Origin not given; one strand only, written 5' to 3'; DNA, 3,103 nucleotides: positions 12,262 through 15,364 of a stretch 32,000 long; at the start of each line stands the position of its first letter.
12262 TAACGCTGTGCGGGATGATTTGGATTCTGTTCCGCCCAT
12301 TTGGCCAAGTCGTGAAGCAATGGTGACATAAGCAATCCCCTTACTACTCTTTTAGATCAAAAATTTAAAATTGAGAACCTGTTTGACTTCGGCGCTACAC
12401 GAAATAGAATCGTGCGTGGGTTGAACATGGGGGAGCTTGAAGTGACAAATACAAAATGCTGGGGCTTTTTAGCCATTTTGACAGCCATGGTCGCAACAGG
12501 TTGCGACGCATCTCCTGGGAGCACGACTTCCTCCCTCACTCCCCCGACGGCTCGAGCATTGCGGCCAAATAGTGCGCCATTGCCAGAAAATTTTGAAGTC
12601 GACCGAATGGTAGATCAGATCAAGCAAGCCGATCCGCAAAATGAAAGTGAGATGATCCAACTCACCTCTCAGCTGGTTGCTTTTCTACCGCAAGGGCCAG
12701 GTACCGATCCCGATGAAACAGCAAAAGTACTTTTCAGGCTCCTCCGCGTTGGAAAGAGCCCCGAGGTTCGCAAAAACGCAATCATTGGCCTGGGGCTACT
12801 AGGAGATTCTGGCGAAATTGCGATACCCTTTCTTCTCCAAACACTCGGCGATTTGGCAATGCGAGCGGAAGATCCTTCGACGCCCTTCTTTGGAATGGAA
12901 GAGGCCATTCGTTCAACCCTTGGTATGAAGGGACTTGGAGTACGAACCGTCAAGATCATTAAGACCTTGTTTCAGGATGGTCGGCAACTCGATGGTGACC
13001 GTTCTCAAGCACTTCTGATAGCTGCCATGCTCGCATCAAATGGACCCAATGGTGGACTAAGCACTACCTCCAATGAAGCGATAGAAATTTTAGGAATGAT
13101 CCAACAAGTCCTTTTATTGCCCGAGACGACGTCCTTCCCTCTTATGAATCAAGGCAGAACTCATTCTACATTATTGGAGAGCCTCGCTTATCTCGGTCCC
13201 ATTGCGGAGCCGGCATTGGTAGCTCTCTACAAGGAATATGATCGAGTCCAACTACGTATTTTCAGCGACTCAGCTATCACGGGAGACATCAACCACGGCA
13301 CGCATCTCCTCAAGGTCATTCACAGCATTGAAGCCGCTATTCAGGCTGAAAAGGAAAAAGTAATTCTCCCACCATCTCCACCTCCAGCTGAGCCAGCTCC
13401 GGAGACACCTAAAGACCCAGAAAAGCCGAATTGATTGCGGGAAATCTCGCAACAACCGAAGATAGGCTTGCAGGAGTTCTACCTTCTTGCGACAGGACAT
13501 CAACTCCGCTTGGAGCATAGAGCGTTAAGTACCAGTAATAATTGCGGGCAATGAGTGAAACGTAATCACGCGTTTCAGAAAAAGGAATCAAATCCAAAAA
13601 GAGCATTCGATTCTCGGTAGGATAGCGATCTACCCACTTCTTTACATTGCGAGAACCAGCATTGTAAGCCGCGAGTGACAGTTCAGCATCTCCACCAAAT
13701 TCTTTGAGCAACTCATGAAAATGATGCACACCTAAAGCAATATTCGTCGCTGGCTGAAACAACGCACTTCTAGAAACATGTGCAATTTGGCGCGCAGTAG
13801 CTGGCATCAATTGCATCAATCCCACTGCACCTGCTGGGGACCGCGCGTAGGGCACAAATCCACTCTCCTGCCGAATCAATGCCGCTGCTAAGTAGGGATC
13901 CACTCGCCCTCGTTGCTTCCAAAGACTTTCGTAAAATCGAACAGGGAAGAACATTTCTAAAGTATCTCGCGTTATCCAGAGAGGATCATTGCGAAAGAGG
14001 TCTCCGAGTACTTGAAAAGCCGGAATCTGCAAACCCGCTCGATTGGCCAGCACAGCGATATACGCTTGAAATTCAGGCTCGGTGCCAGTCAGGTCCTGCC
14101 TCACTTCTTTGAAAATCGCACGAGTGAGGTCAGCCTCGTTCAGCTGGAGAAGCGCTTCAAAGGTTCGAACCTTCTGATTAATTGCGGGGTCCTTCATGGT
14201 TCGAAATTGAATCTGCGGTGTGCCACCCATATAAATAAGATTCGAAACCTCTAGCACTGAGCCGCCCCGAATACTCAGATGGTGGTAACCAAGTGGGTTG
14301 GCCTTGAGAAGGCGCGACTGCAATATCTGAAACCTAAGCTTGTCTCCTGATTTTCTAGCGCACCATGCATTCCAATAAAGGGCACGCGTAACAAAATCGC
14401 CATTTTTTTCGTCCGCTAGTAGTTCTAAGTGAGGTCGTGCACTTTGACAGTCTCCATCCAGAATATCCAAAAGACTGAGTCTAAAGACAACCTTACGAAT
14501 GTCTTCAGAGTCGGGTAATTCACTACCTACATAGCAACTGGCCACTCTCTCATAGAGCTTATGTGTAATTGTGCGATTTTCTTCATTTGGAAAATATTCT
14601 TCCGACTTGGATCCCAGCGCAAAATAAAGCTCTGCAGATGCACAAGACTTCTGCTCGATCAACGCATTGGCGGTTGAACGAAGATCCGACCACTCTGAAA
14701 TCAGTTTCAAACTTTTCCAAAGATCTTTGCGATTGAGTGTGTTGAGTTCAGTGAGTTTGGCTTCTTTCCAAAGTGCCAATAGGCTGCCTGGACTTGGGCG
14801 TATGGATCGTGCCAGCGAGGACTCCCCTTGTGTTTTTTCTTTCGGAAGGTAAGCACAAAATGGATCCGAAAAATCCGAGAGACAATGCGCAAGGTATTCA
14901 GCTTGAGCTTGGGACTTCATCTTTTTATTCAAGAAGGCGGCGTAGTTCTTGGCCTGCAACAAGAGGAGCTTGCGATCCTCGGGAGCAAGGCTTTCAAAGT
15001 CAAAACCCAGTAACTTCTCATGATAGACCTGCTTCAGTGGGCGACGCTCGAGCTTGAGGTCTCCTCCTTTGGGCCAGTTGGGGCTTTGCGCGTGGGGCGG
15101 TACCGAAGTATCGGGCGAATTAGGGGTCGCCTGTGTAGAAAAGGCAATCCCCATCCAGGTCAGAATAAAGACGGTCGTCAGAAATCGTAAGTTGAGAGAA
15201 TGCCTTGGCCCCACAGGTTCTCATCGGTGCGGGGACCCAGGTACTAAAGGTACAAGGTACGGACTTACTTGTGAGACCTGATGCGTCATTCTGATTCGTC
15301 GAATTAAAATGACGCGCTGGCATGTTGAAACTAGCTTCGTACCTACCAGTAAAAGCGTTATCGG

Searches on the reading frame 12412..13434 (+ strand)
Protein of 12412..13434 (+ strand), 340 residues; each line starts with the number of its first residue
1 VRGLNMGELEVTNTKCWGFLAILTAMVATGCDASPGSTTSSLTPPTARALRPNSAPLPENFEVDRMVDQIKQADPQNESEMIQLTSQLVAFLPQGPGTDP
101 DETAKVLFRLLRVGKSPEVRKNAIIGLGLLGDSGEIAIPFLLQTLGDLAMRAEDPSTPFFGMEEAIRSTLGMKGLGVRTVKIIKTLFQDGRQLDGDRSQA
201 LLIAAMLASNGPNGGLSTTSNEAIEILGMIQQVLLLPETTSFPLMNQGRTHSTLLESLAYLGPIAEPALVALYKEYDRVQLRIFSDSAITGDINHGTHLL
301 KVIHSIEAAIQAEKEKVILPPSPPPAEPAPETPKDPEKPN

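Call 8: search_protein_families(library=pfam, proteins=[window:12412-13434:+], max_evalue=0.01)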
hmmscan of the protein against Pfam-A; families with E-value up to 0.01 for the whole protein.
window:12412-13434:+ (340 aa): 1 family
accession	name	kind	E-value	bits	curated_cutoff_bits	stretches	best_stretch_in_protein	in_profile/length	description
PF13646.12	HEAT_2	-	0.00038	21.1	27.7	1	99-147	28-73/88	HEAT repeats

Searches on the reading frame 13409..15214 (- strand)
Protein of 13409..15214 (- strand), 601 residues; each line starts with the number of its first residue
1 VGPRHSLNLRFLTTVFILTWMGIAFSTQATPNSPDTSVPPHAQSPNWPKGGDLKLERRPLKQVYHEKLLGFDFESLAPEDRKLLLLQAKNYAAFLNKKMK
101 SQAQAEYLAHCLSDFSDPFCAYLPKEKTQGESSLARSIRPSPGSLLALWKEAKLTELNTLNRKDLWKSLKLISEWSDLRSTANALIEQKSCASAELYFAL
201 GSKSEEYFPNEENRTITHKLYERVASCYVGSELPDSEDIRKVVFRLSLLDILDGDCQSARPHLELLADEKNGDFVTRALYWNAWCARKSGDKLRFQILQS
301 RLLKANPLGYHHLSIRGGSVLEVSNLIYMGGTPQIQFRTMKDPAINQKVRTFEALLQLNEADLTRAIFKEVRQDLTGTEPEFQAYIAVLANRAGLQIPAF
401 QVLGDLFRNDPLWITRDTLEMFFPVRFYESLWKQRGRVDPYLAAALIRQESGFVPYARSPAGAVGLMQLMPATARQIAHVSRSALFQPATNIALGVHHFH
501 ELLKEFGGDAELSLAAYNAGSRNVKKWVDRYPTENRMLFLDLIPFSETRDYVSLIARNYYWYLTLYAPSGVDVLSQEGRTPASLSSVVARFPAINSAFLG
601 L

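Call 8: search_protein_families(library=pfam, proteins=[window:13409-15214:-], max_evalue=0.01)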
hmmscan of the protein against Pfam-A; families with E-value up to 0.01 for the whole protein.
window:13409-15214:- (601 aa): 1 family
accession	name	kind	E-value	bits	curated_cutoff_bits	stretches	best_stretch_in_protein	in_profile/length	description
PF01464.25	SLT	-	1.9e-30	105.3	21.3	1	432-534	6-111/117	Transglycosylase SLT domain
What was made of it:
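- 13409..15214 (-): slt (lytic transglycosylase), the conserved left anchor of the variable slot. Pfam SLT 1.9e-30 (call 8).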

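Call 25: find_homologous_proteins(query=window:13409-15214:-)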
Query window:13409-15214:- (601 aa): 2239 proteins with E <= 0.001 among 8000 candidates; the best 120 are listed.
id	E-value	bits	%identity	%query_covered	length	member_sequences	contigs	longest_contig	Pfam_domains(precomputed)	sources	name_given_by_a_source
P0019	0.0e+0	1325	100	97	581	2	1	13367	PF01464.26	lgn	-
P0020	6.1e-166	571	46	98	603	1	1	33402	PF01464.26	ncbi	-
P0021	1.4e-143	498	42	99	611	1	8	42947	PF01464.26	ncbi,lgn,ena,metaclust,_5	metaclust:\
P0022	2.2e-124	434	40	91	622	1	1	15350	PF01464.26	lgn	-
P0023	1.4e-114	402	42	85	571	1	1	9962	PF01464.26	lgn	-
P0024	1.9e-114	401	41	81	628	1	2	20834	PF01464.26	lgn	-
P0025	1.0e-109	386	42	80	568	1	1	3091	PF01464.26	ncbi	-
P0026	2.0e-107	378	40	81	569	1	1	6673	PF01464.26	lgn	-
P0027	6.1e-107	377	40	87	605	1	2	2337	PF01464.26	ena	-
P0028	9.2e-106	373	39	85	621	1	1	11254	PF01464.26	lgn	-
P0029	9.8e-105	369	36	96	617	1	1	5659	PF01464.26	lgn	-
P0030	7.5e-103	363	44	73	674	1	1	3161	PF01464.26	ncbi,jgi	jgi:soluble lytic murein transglycosylase-like protein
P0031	1.1e-102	362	39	85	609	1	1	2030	PF01464.26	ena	-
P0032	2.0e-102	362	44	69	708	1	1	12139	PF01464.26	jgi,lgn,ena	-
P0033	2.8e-102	361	40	82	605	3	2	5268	PF01464.26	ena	-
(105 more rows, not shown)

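Call 28: find_encoding_contigs(protein=P0020, flank=10000, max_places=2)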
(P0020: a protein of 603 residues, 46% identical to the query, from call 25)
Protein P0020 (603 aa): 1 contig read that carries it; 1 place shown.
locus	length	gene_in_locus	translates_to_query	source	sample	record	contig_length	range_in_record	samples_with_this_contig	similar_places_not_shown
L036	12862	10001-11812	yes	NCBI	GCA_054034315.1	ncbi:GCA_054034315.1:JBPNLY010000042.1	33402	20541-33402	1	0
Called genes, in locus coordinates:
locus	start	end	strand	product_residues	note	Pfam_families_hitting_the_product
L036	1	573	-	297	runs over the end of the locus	PF02558:ApbA, PF08546:ApbA_C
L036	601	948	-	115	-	PF03840:SecG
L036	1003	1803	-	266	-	PF00121:TIM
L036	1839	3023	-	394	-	PF00162:PGK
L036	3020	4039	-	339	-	PF00044:Gp_dh_N, PF02800:Gp_dh_C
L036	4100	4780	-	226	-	PF02632:BioY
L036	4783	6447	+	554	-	PF14716:HHH_8, PF14520:HHH_5, PF02811:PHP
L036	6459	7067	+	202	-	PF00730:HhH-GPD, PF00633:HHH (weak)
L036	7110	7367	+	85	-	PF01722:BolA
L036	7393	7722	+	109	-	PF00462:Glutaredoxin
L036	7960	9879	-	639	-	-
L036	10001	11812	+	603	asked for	PF01464:SLT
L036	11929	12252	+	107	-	-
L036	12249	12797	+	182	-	-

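Call 29: find_encoding_contigs(protein=P0021, flank=10000, max_places=2)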
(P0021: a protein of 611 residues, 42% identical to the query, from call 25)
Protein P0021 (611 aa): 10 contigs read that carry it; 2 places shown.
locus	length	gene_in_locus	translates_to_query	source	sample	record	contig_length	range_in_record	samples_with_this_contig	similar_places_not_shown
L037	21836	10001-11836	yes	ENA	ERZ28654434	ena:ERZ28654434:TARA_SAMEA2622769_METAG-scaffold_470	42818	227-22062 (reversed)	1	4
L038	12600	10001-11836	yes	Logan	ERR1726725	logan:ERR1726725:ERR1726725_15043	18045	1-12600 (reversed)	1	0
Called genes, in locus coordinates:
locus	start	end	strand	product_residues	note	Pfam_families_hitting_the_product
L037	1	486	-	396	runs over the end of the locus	PF05684:DUF819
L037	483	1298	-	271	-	PF00121:TIM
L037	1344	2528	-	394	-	PF00162:PGK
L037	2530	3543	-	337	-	PF00044:Gp_dh_N, PF02800:Gp_dh_C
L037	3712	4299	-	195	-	PF02632:BioY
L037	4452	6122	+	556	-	PF14716:HHH_8, PF14520:HHH_5, PF02811:PHP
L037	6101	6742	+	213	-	PF00730:HhH-GPD, PF00633:HHH (weak)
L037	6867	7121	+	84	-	PF01722:BolA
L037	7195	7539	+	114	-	PF00462:Glutaredoxin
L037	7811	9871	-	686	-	-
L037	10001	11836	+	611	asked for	PF01464:SLT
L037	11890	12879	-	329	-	-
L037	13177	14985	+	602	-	PF00501:AMP-binding, PF23562:AMP-binding_C_3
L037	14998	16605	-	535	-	PF00009:GTP_EFTU, PF01926:MMR_HSR1 (weak), PF22042:EF-G_D2, PF03144:GTP_EFTU_D2, PF16658:RF3_C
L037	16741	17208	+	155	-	-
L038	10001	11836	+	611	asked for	PF01464:SLT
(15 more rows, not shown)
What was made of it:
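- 13409..15214 (-): Orthologs at 42-46% identity keep the same left-hand synteny (calls 25, 28, 29).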
